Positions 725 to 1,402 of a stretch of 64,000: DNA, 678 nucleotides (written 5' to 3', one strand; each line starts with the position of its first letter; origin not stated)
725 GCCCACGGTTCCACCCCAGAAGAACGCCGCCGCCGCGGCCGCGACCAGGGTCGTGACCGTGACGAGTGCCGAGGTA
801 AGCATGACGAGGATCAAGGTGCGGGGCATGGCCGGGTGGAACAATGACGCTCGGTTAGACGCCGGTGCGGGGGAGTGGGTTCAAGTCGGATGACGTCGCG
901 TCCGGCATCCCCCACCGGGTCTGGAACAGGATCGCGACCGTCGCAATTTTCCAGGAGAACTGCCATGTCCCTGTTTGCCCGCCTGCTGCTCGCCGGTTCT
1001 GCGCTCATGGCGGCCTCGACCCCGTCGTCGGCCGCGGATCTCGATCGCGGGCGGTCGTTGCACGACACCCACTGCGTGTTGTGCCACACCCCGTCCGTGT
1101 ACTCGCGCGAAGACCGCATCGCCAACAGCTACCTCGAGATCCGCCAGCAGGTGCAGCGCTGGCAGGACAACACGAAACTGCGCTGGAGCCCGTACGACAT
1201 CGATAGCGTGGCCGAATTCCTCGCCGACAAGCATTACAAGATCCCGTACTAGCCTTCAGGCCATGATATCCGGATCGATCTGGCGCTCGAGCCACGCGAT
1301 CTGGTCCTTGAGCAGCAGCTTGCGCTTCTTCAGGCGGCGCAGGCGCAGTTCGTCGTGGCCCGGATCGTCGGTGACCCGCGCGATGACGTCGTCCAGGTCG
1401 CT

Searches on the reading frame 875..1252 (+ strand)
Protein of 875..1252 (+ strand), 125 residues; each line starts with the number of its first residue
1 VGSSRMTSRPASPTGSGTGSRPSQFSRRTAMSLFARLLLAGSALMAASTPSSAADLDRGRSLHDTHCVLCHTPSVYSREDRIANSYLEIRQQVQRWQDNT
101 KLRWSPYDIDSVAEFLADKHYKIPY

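Call 52: search_protein_families(library=pfam, alignment_id=A1, max_evalue=0.001)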
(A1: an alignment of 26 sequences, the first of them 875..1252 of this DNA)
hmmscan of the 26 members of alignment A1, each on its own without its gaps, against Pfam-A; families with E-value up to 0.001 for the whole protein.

A. member 1, window:875-1252:+ (125 aa): 0 families

B. families by the number of members that match (of 26 scanned): 31 families (the first 25 are shown)
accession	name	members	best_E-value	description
PF00793.26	DAHP_synth_1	1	9.1e-84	DAHP synthetase I family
PF20629.2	GD_AH_C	1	1.7e-80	D-galactarate/Altronate dehydratase, C-terminal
PF00291.31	PALP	1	4.8e-79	Pyridoxal-phosphate dependent enzyme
PF02469.27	Fasciclin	1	1.2e-42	Fasciclin domain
PF00892.27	EamA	1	1.1e-39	EamA-like transporter family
PF03737.21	RraA-like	1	6.3e-38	Aldolase/RraA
PF00929.31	RNase_T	1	1.6e-33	Exonuclease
PF00775.27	Dioxygenase_C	1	4.7e-29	Dioxygenase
PF01464.25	SLT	1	1.3e-27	Transglycosylase SLT domain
PF00701.28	DHDPS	1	6.3e-27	Dihydrodipicolinate synthetase family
PF00561.26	Abhydrolase_1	1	1e-26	alpha/beta hydrolase fold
PF04020.18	Phage_holin_4_2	1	1.1e-26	Mycobacterial 4 TMS phage holin, superfamily IV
PF04295.18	GD_AH_second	1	5.2e-26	D-galactarate dehydratase/Altronate hydrolase, second domain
PF04199.19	Cyclase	1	6.6e-23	Putative cyclase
PF12697.13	Abhydrolase_6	1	9.2e-18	Alpha/beta hydrolase family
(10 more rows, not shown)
